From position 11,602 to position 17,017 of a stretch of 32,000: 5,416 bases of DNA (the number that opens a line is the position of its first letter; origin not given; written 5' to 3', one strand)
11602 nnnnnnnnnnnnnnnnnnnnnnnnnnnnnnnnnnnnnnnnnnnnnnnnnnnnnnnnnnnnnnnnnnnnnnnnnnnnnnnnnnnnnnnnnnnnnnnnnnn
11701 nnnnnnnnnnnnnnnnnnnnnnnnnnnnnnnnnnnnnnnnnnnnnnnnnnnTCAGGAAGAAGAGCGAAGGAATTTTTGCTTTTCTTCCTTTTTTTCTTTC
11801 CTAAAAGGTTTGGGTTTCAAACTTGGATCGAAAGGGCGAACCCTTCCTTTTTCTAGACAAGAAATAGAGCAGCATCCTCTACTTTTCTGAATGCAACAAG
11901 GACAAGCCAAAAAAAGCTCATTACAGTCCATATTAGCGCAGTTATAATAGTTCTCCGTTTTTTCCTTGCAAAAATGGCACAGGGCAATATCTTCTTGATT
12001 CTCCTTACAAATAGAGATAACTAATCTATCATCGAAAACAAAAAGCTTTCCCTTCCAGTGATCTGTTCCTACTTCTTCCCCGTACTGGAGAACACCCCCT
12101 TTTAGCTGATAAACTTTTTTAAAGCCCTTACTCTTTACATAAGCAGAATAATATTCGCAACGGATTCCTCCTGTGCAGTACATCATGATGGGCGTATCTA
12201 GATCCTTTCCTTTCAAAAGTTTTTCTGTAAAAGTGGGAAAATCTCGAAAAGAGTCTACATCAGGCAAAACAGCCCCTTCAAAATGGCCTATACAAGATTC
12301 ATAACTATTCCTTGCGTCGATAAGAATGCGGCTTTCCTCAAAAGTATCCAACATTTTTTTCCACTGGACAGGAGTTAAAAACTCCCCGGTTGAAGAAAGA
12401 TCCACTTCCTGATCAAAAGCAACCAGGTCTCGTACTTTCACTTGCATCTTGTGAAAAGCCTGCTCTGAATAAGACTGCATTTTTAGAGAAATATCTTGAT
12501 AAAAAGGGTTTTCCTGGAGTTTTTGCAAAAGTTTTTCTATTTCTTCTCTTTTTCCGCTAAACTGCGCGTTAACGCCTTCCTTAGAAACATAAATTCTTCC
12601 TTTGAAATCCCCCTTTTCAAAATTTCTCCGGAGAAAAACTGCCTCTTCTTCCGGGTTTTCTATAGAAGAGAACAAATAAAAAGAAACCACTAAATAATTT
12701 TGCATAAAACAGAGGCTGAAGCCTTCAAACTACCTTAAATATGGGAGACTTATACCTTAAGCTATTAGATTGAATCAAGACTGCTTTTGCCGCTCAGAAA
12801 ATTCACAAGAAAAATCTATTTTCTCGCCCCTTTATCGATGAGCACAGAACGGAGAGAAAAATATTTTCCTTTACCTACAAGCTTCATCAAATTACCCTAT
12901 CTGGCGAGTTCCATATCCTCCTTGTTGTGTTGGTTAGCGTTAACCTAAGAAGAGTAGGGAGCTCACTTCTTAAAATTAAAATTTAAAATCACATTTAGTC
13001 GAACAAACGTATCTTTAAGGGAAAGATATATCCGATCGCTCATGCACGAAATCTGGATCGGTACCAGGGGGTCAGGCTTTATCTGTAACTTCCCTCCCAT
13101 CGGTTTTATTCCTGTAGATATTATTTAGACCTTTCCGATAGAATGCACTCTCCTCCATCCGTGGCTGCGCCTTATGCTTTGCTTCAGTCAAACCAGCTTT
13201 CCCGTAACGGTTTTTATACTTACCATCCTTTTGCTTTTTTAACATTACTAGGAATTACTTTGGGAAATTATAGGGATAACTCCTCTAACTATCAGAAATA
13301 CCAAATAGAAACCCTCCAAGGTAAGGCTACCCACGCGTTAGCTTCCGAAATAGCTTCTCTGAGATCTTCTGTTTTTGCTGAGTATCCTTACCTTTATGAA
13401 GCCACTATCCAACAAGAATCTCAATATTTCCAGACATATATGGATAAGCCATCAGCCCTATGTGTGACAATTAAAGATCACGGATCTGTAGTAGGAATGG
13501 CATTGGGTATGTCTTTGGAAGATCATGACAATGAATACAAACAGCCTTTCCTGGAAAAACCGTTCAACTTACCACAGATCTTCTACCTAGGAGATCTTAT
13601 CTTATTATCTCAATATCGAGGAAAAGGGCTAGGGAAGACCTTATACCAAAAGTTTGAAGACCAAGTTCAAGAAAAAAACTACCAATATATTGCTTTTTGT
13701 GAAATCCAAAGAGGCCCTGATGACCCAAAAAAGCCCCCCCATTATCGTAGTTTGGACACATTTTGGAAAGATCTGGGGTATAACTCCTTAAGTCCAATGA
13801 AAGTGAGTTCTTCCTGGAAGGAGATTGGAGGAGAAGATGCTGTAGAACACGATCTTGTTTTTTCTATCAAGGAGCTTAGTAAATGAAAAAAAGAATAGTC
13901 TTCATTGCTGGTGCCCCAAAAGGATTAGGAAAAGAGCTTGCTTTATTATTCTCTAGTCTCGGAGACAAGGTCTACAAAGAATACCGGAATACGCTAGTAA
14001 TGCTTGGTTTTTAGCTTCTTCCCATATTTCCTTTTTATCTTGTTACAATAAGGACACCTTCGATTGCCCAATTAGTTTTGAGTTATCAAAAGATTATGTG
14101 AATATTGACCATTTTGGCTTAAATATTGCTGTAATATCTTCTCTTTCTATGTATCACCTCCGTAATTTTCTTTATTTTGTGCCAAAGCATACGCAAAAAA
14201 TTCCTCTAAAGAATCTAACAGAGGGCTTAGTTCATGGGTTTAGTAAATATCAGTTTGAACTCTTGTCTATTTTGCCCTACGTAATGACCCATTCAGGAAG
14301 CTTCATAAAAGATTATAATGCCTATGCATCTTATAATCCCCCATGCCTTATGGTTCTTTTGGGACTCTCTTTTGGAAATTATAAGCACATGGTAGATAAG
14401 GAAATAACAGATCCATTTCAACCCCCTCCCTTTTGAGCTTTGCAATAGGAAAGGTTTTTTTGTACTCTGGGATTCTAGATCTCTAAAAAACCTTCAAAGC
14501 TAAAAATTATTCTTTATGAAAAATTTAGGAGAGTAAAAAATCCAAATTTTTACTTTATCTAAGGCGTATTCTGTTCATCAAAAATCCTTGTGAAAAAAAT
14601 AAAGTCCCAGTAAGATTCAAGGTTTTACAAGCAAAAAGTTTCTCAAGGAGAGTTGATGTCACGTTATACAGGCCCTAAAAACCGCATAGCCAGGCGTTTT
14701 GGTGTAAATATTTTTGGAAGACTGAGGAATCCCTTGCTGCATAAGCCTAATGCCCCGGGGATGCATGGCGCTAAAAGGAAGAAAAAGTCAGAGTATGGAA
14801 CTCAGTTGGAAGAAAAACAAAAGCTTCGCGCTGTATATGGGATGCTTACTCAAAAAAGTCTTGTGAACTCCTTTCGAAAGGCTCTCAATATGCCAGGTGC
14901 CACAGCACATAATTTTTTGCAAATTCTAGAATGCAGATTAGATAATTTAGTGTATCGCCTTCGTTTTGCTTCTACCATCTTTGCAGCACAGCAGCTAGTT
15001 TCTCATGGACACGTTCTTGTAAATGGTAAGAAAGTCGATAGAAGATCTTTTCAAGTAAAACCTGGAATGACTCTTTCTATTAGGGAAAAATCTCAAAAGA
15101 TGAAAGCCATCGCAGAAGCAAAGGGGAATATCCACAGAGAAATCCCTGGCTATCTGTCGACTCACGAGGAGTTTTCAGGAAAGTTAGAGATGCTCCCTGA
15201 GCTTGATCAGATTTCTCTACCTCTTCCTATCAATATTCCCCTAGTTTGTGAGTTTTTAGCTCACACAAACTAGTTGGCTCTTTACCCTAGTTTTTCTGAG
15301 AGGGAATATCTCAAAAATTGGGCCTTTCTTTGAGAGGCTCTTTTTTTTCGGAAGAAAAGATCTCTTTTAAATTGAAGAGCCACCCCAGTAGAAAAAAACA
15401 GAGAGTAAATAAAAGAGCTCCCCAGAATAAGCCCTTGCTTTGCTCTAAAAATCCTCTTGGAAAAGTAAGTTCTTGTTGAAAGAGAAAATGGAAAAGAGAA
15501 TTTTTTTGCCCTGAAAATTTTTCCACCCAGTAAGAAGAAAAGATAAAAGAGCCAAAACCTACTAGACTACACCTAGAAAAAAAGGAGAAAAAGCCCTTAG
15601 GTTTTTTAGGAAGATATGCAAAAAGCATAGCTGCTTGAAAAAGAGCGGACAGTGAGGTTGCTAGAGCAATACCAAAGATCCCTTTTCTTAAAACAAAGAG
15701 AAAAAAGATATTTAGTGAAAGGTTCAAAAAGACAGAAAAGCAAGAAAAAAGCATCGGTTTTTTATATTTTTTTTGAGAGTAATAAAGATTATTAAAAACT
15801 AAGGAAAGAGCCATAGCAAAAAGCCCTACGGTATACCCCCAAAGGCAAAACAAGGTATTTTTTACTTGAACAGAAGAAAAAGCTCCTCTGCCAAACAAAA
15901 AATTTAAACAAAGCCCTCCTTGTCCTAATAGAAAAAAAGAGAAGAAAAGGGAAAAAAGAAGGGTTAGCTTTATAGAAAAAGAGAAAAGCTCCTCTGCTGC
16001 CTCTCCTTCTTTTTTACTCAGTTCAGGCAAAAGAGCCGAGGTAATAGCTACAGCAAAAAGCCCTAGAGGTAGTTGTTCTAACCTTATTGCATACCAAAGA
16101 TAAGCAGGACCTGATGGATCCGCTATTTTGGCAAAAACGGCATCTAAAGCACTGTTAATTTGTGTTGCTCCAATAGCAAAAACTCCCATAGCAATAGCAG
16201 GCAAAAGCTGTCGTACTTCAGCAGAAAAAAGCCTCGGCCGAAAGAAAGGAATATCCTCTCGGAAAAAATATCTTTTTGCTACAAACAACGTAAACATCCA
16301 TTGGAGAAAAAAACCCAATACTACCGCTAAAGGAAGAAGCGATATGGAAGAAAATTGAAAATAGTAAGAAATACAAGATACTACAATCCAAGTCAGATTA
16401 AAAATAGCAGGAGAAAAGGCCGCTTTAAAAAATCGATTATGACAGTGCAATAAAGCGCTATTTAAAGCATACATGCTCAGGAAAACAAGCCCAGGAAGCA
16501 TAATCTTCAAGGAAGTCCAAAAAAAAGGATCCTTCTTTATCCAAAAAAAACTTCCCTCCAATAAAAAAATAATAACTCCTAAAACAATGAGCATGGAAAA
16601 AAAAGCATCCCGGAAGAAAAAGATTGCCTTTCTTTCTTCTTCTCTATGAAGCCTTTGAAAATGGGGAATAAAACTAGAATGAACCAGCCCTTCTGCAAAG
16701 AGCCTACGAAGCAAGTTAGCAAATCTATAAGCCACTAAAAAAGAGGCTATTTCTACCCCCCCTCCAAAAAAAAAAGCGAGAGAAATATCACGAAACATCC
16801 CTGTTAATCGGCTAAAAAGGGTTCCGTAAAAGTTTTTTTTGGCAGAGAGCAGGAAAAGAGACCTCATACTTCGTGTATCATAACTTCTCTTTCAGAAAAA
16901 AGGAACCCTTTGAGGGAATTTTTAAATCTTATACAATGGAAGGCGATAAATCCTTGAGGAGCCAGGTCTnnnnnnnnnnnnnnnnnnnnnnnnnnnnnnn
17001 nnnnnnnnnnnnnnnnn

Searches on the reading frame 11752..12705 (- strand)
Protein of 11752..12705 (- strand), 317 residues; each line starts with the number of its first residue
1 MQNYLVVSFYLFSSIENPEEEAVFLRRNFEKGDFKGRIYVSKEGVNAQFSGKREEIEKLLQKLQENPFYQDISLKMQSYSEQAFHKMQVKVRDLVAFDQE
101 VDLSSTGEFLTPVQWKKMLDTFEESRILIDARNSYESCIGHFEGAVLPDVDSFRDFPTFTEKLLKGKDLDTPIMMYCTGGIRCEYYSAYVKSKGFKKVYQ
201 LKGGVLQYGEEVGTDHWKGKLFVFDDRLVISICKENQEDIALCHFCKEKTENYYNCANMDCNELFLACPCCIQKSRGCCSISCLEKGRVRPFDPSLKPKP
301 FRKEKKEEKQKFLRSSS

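Call 8: search_protein_families(library=pfam, proteins=[window:11752-12705:-], max_evalue=0.01)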
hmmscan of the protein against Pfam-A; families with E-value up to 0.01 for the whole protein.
window:11752-12705:- (317 aa): 3 families
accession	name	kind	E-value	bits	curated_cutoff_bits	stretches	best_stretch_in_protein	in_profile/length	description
PF17773.7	UPF0176_N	-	8.9e-21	74.5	26.2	1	4-93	1-90/92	UPF0176 acylphosphatase like domain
PF12368.13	Rhodanese_C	-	1.9e-16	60.6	26.9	1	218-283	1-65/66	Rhodanase C-terminal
PF00581.25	Rhodanese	-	4.3e-10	40.4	22.2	1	116-208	6-99/102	Rhodanese-like domain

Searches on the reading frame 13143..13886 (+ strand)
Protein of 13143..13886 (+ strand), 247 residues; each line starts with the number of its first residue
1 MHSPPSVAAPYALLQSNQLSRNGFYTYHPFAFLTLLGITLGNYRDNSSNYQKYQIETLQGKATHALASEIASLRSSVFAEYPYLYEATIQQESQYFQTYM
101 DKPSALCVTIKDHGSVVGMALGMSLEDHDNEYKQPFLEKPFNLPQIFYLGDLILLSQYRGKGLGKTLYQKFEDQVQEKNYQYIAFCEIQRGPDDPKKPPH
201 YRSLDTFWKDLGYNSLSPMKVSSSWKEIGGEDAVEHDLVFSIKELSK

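Call 8: search_protein_families(library=pfam, proteins=[window:13143-13886:+], max_evalue=0.01)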
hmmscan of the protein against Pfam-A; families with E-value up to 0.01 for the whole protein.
window:13143-13886:+ (247 aa): 3 families
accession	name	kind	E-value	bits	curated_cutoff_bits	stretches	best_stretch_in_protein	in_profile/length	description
PF00583.31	Acetyltransf_1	-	1.4e-09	38.7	20.7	1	79-189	10-101/116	Acetyltransferase (GNAT) family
PF13508.13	Acetyltransf_7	-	0.00045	21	27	1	107-183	5-65/84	Acetyltransferase (GNAT) domain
PF13673.13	Acetyltransf_10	-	0.00046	20.6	23.6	1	94-181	20-86/128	Acetyltransferase (GNAT) domain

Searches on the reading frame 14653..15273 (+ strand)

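Call 58: search_protein_families(library=pfam, proteins=[window:14653-15273:+], max_evalue=0.0001)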
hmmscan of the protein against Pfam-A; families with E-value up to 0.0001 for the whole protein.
window:14653-15273:+ (206 aa): 2 families
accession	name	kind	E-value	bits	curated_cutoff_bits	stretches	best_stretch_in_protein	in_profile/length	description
PF00163.24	Ribosomal_S4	-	8.5e-23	81.3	23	1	4-93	1-95/95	Ribosomal protein S4/S9 N-terminal domain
PF01479.30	S4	-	2.2e-18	66.1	22.8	1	95-140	2-47/48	S4 domain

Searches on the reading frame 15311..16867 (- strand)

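Call 58: search_protein_families(library=pfam, proteins=[window:15311-16867:-], max_evalue=0.0001)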
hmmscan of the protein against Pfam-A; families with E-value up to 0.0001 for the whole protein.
window:15311-16867:- (518 aa): 1 family
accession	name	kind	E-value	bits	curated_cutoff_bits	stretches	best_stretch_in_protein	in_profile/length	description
PF03023.19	MurJ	-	3.9e-78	263.5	27.4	1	31-432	2-412/451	Lipid II flippase MurJ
